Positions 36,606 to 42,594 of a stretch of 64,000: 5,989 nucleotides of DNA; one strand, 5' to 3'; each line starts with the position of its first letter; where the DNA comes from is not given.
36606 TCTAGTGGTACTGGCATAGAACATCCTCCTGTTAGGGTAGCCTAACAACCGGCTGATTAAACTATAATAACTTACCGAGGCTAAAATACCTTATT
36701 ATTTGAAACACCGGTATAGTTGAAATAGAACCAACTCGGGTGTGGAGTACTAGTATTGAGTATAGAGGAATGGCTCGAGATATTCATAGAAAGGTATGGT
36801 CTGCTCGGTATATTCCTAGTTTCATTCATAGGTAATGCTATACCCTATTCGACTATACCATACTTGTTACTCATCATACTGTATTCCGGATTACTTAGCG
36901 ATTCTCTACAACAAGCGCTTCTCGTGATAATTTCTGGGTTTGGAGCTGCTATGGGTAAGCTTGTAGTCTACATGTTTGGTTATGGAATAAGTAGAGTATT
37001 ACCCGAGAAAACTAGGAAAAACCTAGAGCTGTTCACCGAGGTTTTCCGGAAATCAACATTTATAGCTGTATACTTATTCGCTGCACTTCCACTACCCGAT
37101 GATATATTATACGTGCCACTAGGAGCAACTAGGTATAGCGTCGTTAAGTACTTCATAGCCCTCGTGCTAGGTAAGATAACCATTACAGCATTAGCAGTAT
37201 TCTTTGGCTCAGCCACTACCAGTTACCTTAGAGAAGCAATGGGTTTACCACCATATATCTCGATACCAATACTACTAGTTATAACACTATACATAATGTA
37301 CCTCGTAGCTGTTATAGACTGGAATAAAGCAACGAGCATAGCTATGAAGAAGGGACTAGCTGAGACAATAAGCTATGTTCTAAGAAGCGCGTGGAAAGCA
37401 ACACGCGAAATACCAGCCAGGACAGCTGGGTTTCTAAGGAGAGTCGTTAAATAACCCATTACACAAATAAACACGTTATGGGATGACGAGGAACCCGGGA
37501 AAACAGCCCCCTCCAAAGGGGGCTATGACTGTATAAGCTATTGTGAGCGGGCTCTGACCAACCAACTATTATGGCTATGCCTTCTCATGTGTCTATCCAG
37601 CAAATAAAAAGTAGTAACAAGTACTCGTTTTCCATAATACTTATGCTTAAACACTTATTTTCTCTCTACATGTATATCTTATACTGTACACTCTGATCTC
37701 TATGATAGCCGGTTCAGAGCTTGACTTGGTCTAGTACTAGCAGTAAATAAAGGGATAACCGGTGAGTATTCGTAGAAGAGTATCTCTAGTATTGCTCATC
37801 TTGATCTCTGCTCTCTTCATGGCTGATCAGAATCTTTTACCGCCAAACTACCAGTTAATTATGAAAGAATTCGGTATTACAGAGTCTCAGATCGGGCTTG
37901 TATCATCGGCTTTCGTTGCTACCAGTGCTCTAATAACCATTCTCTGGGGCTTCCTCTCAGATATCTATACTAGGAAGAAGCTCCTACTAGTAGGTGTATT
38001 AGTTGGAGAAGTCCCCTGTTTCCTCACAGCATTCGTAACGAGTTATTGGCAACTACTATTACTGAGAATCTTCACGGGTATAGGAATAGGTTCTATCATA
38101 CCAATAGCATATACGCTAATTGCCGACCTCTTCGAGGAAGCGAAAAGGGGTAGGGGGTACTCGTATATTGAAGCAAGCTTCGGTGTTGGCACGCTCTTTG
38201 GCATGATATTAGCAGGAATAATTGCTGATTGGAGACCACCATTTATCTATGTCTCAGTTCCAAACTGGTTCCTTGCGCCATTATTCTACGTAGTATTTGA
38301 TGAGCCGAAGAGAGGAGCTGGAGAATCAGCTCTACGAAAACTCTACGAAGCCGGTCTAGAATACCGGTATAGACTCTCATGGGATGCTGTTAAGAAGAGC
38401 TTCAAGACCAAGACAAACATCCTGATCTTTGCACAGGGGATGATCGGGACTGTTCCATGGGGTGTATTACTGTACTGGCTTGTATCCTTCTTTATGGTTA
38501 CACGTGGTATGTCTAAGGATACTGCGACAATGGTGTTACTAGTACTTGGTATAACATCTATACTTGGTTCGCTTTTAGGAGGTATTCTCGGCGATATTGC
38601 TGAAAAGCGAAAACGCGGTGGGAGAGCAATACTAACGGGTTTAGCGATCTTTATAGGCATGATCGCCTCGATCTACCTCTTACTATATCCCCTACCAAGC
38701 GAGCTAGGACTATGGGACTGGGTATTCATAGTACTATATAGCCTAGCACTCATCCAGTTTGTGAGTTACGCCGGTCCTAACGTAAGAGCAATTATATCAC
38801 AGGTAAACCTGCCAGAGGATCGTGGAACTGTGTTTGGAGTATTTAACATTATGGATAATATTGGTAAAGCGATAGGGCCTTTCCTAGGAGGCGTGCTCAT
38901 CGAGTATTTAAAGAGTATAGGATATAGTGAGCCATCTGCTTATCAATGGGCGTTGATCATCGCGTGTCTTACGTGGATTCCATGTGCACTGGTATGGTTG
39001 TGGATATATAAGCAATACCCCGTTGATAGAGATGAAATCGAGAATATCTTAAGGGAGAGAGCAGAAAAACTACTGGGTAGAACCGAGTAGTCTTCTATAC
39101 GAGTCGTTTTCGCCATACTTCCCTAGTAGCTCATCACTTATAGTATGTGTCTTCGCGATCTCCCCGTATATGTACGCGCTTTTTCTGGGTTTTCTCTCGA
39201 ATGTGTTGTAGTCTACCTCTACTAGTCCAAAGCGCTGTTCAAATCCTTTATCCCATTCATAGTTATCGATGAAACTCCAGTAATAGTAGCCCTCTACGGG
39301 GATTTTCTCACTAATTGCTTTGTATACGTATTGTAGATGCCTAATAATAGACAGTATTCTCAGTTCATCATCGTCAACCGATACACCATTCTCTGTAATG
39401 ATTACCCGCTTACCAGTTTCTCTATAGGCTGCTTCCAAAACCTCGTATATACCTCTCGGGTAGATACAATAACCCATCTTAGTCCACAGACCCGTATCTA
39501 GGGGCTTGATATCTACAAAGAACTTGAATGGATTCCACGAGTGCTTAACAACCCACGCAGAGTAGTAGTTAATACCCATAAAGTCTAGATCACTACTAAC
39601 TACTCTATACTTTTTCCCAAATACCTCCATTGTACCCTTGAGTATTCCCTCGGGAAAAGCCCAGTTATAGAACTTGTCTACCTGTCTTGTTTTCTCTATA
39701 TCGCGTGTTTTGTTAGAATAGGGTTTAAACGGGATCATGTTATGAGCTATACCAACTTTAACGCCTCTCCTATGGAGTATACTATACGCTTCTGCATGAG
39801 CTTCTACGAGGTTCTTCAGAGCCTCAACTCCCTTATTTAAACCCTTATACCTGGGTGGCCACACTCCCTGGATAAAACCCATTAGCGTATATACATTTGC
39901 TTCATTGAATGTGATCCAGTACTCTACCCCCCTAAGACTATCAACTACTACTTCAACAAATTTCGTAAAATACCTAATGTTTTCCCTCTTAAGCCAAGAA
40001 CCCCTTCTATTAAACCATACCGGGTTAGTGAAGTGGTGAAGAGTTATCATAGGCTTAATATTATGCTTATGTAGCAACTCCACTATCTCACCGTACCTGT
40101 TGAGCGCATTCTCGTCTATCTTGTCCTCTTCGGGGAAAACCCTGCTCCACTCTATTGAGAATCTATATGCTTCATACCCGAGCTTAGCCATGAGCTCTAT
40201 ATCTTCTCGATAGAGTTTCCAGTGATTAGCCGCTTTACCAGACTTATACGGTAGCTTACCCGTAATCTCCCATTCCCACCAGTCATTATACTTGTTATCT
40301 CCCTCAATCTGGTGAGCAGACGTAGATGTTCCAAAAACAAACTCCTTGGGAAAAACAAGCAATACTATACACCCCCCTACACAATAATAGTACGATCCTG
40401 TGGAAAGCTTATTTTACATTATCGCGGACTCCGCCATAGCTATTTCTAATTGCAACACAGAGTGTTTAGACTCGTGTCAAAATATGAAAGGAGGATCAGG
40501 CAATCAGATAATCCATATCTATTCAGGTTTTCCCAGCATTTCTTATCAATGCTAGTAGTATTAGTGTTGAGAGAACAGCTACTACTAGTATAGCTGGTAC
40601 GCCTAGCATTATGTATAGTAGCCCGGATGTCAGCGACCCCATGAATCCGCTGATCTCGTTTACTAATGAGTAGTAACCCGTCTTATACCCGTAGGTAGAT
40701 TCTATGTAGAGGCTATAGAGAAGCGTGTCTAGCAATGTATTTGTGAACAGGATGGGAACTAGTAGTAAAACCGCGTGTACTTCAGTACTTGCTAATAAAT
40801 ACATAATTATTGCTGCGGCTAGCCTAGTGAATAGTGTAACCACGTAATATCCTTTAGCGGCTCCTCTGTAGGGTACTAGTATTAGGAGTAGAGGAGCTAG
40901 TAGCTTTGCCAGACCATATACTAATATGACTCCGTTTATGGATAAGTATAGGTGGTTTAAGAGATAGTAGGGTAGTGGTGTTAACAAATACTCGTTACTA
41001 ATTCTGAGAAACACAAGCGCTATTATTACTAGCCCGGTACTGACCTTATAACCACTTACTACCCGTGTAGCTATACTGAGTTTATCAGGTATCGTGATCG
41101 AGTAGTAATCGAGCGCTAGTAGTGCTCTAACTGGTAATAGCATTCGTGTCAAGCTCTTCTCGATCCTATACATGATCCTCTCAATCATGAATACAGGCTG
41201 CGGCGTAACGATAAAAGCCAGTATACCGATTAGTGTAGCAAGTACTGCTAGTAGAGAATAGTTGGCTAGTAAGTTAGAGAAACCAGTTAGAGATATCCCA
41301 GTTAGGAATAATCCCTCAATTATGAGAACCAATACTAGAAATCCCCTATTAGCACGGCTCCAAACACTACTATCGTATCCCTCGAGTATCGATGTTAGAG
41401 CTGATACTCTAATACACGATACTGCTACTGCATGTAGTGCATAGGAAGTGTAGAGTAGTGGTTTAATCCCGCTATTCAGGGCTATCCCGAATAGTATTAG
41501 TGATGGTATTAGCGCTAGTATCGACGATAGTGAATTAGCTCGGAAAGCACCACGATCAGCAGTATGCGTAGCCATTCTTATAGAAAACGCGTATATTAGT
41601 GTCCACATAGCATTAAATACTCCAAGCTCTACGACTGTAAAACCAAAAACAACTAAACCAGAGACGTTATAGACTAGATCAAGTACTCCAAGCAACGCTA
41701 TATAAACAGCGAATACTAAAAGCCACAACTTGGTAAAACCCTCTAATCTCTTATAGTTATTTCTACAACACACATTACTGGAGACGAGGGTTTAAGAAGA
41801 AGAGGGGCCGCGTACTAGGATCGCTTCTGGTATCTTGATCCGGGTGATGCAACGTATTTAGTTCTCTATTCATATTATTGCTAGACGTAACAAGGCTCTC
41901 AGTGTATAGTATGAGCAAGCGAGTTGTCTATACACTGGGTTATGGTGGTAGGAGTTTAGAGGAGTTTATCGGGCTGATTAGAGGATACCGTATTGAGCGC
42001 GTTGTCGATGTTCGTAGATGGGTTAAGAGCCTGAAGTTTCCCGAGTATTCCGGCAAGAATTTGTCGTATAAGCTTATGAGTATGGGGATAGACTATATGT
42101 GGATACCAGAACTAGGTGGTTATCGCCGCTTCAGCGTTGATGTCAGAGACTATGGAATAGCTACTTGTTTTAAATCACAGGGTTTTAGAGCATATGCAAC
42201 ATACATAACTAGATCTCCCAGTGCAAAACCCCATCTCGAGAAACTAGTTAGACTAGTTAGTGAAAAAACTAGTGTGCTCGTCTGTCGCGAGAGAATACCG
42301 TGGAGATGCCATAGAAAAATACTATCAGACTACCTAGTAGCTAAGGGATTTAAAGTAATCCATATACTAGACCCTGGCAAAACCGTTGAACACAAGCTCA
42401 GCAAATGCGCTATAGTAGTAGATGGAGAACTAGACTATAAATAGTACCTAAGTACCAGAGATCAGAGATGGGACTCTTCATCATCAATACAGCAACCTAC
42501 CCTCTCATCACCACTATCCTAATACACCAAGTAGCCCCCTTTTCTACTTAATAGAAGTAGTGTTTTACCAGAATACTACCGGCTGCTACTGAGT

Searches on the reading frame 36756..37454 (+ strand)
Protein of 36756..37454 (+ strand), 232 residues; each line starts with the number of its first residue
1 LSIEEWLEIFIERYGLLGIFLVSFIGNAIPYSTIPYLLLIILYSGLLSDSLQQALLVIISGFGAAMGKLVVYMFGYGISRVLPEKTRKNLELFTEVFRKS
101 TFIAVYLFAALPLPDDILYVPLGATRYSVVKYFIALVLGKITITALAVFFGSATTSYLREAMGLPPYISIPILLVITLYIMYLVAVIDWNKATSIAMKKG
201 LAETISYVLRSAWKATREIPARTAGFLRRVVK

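Call 75: search_protein_families(library=pfam, proteins=[window:36756-37454:+], max_evalue=0.001)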
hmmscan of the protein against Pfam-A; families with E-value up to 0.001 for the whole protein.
window:36756-37454:+ (232 aa): 1 family
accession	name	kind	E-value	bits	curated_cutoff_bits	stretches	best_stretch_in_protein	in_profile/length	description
PF09335.16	VTT_dom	-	1.1e-13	52.2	33.9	1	44-152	10-122/123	VTT domain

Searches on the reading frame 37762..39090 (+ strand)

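Call 75: search_protein_families(library=pfam, proteins=[window:37762-39090:+], max_evalue=0.001)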
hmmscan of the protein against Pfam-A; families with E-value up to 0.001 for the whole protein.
window:37762-39090:+ (442 aa): 4 families
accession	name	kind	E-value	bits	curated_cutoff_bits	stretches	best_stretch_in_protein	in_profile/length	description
PF07690.21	MFS_1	-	2.1e-58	198.3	33.4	2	12-330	1-308/347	Major Facilitator Superfamily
PF00083.30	Sugar_tr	-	3.6e-12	46.3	22.3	1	40-170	44-183/452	Sugar (and other) transporter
PF12832.13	MFS_1_like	-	6.1e-09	35.8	25.2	1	7-159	212-366/373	MFS_1 like family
PF05631.20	MFS_5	-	5.3e-06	26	25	1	13-156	40-180/356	Sugar-tranasporters, 12 TM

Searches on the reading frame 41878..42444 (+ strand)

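Call 20: search_protein_families(library=pfam, proteins=[window:41878-42444:+], max_evalue=0.001)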
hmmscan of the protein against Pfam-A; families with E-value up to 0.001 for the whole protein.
window:41878-42444:+ (188 aa): 1 family
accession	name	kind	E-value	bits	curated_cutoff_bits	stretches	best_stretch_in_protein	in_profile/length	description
PF04343.18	DUF488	-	2.7e-24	86.5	22.2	1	26-153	1-121/121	Domain of unknown function DUF488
